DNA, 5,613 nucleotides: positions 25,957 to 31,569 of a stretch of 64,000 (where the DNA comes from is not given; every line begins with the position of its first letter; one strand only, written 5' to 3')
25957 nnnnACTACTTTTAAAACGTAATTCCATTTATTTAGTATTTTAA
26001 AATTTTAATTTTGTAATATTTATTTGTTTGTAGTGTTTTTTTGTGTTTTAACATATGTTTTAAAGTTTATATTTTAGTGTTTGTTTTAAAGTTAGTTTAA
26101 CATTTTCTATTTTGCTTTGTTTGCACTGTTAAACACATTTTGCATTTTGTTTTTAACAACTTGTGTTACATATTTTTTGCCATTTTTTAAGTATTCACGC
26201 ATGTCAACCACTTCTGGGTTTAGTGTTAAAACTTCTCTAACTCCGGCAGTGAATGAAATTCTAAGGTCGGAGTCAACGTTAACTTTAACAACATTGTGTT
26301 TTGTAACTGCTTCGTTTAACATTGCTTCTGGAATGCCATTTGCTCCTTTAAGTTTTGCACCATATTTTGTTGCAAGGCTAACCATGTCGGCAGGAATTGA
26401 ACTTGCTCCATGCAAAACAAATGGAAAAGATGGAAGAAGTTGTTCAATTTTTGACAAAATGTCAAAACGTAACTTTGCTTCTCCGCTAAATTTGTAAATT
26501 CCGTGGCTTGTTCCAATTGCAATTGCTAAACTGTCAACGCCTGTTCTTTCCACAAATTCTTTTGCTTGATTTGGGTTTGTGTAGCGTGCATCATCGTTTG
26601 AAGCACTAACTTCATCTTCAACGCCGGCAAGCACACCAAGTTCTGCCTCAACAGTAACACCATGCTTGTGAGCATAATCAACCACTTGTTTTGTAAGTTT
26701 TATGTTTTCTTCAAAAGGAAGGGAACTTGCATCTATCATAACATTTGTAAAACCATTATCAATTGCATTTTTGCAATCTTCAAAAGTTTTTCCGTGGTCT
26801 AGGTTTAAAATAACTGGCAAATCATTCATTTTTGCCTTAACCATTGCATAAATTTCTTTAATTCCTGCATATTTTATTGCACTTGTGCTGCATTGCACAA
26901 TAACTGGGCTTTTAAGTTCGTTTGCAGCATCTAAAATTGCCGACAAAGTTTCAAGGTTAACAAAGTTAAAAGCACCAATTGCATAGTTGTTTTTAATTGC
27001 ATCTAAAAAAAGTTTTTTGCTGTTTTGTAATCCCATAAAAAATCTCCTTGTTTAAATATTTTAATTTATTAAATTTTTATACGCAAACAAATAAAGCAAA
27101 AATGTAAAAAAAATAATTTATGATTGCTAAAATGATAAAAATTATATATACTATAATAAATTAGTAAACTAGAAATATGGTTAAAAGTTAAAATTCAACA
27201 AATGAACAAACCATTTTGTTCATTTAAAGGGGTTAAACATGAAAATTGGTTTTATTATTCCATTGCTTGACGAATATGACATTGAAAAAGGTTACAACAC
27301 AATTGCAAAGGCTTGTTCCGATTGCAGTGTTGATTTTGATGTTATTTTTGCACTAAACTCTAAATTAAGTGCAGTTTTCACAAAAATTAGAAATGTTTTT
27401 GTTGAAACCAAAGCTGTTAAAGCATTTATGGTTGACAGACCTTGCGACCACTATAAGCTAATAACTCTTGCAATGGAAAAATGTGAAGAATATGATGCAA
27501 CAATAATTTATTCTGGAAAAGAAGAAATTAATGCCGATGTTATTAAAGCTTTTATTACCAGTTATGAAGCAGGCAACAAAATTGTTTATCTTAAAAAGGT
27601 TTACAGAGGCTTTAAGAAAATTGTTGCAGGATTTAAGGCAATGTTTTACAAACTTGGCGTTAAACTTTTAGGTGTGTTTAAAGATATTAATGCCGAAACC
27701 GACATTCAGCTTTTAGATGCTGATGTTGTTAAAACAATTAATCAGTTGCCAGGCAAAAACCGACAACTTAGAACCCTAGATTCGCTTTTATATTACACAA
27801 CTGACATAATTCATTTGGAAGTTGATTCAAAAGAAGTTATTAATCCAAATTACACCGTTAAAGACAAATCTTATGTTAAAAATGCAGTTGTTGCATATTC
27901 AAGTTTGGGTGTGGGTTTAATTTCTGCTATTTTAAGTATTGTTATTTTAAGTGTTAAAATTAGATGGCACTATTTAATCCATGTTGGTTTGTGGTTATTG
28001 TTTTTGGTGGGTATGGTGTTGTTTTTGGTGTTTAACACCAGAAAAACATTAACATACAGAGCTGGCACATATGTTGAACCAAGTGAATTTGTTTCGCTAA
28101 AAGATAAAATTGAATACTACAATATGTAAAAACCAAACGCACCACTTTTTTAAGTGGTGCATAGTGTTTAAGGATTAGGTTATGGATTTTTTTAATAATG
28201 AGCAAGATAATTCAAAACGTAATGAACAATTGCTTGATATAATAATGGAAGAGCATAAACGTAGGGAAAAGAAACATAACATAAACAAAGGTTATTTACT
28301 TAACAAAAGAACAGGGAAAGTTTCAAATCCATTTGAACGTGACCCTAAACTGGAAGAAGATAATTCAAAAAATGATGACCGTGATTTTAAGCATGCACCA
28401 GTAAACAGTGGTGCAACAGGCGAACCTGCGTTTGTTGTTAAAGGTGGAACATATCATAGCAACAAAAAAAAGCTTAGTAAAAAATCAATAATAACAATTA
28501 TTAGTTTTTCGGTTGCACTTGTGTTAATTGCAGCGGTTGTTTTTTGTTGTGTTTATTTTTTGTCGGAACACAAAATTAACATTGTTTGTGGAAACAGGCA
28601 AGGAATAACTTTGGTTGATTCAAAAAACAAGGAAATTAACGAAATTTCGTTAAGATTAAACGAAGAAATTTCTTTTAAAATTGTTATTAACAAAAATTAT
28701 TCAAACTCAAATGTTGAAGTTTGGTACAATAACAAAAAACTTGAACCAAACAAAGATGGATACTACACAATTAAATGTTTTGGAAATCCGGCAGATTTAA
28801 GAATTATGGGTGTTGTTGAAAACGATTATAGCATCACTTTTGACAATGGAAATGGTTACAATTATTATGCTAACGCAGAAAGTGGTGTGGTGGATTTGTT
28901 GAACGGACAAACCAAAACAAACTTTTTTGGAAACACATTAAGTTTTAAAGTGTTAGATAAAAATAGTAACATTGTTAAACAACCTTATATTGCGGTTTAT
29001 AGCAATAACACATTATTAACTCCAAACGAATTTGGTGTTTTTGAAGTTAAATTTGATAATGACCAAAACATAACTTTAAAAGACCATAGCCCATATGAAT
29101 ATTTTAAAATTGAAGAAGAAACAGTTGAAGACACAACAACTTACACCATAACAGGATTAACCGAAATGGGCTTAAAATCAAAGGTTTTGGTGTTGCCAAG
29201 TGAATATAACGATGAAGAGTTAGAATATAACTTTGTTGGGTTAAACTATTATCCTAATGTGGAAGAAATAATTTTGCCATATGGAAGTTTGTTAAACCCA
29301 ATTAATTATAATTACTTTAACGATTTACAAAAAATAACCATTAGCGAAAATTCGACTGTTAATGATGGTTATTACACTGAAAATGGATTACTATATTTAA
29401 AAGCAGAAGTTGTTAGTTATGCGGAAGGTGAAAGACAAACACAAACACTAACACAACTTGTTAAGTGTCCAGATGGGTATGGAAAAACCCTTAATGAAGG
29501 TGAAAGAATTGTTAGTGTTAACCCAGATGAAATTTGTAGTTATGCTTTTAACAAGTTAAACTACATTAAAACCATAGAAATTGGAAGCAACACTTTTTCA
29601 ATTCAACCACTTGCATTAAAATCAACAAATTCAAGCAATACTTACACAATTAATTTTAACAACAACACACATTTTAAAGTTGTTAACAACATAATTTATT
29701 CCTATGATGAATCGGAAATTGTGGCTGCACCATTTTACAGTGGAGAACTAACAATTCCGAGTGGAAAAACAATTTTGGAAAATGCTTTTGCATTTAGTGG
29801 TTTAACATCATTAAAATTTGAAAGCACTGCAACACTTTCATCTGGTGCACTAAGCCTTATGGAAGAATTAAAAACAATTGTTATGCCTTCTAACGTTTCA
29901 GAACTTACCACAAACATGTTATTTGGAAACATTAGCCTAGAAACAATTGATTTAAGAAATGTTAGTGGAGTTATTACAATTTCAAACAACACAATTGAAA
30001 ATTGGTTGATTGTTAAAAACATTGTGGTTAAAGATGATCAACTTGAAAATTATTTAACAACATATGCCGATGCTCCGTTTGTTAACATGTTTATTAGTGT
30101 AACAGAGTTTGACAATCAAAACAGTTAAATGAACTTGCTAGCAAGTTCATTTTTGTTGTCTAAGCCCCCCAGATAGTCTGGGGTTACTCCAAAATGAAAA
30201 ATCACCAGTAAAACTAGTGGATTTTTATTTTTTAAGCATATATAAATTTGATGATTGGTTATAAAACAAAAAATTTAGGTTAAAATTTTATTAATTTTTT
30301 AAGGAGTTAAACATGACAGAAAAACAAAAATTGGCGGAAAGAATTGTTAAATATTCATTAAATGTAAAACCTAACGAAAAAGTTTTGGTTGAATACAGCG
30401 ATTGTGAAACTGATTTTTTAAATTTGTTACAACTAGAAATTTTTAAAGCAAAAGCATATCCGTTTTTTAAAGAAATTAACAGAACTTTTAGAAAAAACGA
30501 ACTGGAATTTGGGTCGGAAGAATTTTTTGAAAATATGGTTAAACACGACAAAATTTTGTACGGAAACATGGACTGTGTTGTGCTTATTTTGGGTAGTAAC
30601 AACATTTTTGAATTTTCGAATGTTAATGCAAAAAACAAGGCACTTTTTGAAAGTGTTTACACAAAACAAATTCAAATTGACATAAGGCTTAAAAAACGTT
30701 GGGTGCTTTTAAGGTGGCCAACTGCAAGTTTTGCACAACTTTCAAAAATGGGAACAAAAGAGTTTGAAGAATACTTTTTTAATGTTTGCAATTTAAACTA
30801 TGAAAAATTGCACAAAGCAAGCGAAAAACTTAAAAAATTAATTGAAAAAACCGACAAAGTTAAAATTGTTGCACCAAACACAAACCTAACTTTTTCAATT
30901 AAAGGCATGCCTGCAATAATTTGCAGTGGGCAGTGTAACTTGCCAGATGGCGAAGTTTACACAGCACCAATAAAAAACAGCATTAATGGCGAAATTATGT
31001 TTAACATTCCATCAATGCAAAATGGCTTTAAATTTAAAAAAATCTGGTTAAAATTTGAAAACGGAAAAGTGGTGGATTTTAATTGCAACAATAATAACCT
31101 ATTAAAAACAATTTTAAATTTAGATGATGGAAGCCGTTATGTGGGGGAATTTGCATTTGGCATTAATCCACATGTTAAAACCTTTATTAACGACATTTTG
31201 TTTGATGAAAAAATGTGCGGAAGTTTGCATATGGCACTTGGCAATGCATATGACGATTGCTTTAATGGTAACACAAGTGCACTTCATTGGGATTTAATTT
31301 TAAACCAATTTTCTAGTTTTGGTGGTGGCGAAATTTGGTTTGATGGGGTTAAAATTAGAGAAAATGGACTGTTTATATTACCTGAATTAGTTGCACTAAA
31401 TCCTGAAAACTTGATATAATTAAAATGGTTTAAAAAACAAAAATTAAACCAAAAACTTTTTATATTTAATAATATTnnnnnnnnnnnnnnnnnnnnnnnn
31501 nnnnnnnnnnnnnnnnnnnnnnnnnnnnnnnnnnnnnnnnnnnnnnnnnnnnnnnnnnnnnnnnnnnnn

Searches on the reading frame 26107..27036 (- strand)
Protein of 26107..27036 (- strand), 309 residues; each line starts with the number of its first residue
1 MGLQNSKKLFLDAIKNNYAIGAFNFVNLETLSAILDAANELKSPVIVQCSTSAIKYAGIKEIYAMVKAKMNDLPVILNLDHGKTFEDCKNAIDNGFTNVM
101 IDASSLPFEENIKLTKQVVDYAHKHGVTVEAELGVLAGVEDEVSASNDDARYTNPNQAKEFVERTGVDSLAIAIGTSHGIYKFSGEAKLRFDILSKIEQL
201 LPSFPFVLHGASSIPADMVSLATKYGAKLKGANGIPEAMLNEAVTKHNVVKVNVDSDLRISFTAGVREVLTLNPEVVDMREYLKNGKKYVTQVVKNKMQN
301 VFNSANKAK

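Call 13: search_protein_families(library=pfam, proteins=[window:26107-27036:-], max_evalue=0.01)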
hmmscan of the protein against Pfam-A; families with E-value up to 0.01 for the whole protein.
window:26107-27036:- (309 aa): 1 family
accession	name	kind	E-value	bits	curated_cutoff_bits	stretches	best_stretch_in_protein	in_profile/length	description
PF01116.26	F_bP_aldolase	-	2.9e-97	325.9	25.5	2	5-227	2-224/277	Fructose-bisphosphate aldolase class-II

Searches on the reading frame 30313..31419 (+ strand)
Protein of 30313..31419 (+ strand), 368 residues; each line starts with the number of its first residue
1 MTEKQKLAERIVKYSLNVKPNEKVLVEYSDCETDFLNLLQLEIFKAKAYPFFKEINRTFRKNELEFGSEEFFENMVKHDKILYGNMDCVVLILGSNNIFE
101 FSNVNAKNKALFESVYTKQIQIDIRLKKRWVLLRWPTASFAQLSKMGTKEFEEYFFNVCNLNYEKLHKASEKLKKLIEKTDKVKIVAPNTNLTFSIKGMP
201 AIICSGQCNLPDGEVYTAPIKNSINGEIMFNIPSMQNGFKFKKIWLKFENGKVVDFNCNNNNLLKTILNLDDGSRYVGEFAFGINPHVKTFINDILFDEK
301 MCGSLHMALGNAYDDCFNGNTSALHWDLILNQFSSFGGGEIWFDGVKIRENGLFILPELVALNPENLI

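Call 64: search_protein_families(library=pfam, proteins=[window:30313-31419:+], max_evalue=0.001)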
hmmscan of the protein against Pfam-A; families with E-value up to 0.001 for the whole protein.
window:30313-31419:+ (368 aa): 1 family
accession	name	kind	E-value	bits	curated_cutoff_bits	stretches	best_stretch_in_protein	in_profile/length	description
PF02073.20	Peptidase_M29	-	3.1e-49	168.3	27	1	4-330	5-381/406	Thermophilic metalloprotease (M29)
